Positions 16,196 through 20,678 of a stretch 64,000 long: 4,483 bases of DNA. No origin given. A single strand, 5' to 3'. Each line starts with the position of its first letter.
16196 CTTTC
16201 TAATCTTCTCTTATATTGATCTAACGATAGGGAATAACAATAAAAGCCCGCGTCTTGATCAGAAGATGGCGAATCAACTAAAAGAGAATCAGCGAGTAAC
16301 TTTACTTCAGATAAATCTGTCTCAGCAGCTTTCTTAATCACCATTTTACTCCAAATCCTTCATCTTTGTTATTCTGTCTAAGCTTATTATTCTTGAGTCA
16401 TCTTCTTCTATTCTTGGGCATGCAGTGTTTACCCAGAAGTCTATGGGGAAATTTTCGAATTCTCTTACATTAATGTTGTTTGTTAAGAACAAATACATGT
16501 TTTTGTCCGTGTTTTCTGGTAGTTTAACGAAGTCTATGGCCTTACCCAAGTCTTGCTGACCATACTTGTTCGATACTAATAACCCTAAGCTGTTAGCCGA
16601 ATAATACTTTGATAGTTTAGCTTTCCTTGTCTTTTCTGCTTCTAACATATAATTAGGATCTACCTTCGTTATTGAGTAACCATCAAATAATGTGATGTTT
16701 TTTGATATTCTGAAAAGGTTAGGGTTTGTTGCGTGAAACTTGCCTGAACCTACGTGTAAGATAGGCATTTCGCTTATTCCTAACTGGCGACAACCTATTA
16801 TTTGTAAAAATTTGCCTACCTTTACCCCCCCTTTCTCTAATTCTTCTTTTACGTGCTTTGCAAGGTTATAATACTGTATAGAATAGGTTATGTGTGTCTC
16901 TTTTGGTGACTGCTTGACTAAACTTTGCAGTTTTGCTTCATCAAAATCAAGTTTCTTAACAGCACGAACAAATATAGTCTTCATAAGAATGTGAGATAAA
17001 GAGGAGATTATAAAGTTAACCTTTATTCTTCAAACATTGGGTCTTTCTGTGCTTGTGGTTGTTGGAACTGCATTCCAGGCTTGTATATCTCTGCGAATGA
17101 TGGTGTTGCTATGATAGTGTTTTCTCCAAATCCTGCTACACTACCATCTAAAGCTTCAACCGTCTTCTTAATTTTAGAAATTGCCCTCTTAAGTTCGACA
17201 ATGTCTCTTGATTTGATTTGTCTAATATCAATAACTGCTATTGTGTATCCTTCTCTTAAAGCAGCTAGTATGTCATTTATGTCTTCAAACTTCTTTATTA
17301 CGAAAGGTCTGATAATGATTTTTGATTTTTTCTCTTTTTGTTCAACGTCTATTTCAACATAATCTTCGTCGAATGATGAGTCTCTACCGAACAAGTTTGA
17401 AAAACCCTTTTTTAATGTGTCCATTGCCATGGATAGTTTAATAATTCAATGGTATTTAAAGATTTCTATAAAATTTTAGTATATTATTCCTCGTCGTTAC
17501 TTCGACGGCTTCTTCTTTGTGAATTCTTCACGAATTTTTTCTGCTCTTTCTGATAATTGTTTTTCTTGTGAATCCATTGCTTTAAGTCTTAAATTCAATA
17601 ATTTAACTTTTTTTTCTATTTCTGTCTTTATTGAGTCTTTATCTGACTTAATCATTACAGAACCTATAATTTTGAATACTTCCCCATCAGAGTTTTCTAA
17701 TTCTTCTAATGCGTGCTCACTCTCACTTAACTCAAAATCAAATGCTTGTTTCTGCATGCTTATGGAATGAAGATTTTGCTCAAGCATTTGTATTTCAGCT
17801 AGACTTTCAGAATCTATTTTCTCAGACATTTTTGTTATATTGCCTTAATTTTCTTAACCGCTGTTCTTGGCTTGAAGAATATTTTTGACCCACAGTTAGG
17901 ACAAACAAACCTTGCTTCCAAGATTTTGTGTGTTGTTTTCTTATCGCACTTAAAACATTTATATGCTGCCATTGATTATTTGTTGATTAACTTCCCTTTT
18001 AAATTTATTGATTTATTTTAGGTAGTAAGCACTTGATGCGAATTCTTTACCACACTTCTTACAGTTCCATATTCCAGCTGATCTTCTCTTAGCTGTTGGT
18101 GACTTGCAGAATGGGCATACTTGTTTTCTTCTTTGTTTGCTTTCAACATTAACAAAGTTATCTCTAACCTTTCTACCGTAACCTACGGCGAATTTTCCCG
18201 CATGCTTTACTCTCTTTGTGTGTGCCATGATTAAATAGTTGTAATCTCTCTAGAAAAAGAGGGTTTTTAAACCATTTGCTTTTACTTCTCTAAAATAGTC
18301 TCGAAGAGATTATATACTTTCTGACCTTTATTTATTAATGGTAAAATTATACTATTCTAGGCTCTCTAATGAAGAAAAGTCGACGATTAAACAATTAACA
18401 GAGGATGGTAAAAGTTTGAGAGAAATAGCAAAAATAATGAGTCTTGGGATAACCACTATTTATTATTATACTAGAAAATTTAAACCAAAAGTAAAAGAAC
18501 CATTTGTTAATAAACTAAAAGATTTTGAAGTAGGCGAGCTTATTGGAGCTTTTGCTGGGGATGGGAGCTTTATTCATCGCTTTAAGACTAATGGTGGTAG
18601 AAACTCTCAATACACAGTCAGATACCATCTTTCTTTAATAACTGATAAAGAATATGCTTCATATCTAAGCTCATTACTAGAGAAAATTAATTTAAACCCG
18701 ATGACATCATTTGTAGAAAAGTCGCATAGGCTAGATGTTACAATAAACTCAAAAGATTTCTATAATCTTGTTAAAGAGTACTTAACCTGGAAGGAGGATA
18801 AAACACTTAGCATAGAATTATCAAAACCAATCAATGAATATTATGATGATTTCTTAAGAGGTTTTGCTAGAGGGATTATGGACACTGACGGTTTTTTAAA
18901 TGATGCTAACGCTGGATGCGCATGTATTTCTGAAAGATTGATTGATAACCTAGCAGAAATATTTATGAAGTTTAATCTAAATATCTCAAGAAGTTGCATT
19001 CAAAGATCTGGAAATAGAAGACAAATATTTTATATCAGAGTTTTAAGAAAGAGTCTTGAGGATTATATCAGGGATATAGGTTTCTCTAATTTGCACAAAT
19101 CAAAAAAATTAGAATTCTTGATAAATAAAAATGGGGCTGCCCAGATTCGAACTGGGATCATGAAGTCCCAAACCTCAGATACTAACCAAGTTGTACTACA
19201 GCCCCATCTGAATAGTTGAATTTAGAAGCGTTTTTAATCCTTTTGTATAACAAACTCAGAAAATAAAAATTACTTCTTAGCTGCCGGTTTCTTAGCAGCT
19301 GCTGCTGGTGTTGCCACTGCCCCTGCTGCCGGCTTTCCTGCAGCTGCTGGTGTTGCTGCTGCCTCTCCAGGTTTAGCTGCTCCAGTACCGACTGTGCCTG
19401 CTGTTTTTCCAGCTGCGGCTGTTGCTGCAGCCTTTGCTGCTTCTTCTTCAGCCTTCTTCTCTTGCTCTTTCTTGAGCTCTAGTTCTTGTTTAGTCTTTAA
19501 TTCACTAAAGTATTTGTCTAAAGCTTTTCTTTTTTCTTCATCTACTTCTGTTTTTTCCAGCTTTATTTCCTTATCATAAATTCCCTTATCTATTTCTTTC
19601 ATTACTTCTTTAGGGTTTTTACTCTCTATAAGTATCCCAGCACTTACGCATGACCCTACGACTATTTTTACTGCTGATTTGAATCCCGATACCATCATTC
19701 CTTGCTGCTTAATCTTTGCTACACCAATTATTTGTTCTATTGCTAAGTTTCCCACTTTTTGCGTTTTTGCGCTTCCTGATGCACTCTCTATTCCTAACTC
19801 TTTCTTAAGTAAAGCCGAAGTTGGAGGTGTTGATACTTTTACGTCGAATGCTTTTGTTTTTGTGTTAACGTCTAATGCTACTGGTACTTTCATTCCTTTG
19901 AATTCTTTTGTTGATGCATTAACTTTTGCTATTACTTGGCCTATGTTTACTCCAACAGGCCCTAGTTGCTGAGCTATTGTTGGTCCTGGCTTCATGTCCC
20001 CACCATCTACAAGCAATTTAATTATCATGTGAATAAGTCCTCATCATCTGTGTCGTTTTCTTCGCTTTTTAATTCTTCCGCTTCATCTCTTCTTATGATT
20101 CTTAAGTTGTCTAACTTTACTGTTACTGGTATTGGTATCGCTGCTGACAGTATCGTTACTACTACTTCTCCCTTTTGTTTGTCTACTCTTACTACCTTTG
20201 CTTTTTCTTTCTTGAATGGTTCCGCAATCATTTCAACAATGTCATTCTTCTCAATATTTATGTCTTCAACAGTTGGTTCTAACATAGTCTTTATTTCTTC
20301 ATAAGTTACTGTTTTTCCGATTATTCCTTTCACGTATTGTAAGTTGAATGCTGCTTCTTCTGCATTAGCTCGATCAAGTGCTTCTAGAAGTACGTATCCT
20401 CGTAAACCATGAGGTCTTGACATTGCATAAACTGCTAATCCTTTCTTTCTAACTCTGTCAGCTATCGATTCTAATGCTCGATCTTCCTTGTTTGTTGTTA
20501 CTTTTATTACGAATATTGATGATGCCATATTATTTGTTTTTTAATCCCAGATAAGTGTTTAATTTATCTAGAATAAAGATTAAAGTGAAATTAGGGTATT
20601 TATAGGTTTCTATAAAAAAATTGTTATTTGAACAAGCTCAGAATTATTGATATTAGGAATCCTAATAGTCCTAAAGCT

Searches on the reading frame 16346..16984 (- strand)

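Call 39: search_protein_families(library=pfam, proteins=[window:16346-16984:-], max_evalue=0.001)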
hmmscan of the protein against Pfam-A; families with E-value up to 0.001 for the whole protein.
window:16346-16984:- (212 aa): 1 family
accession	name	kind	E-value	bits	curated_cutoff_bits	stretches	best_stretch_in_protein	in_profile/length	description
PF01866.22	Diphthamide_syn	-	1.4e-25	90.8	33.2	1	2-197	64-275/302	Putative diphthamide synthesis protein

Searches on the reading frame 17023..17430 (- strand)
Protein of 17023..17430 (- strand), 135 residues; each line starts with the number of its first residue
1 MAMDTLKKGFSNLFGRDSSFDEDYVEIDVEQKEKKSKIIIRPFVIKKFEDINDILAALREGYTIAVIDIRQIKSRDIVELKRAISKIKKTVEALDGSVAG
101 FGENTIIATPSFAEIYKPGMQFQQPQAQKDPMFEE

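Call 39: search_protein_families(library=pfam, proteins=[window:17023-17430:-], max_evalue=0.001)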
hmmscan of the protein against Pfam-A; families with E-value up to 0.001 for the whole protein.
window:17023-17430:- (135 aa): 1 family
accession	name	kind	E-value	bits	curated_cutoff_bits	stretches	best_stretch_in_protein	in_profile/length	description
PF04472.17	SepF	-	5.9e-10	39.7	27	1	42-115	3-72/72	Cell division protein SepF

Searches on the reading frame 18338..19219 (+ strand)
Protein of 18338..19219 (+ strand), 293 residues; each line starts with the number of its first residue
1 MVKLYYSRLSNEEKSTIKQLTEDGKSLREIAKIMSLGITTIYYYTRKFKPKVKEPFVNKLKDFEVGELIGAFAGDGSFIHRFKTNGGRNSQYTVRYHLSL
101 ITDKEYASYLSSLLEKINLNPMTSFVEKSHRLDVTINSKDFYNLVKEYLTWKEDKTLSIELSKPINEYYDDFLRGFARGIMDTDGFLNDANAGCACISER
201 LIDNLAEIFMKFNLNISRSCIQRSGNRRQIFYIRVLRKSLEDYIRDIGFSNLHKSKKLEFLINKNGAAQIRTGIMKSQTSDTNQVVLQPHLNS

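Call 39: search_protein_families(library=pfam, proteins=[window:18338-19219:+], max_evalue=0.001)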
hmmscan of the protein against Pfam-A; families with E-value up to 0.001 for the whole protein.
window:18338-19219:+ (293 aa): 2 families
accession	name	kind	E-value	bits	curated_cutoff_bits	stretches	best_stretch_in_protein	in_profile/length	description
PF14528.11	LAGLIDADG_3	-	1.5e-06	28.8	22.5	0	171-248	1-82/82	LAGLIDADG-like domain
PF13936.12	HTH_38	-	2.2e-06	27.7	27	1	6-42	2-38/44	Helix-turn-helix domain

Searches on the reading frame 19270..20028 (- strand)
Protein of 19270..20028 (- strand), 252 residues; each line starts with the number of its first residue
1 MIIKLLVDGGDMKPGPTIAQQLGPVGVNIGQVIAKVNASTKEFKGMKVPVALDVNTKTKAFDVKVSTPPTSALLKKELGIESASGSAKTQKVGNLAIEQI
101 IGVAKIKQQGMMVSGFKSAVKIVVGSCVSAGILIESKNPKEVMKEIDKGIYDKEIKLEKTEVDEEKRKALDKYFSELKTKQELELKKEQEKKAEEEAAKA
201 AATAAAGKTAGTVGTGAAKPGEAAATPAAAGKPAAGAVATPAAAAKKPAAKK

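Call 39: search_protein_families(library=pfam, proteins=[window:19270-20028:-], max_evalue=0.001)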
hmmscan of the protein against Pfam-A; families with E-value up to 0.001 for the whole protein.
window:19270-20028:- (252 aa): 2 families
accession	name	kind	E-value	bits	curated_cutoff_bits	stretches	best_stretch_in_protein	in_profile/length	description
PF00298.24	Ribosomal_L11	-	3.2e-18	66.3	21.4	1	67-133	2-68/69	Ribosomal protein L11, RNA binding domain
PF03946.19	Ribosomal_L11_N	-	2.4e-17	62.9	32.9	1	3-59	1-56/58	Ribosomal protein L11, N-terminal domain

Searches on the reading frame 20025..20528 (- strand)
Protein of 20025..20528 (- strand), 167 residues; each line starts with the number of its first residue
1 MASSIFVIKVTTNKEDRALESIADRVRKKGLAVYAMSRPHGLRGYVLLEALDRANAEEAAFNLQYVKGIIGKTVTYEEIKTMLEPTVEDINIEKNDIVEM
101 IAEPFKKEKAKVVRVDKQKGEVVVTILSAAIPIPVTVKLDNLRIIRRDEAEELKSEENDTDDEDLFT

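Call 39: search_protein_families(library=pfam, proteins=[window:20025-20528:-], max_evalue=0.001)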
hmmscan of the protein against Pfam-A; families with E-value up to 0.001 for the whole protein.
window:20025-20528:- (167 aa): 1 family
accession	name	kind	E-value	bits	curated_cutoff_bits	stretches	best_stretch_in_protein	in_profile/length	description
PF03439.18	Spt5-NGN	-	1.5e-11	44.5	22.4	1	4-83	1-84/84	Early transcription elongation factor of RNA pol II, NGN section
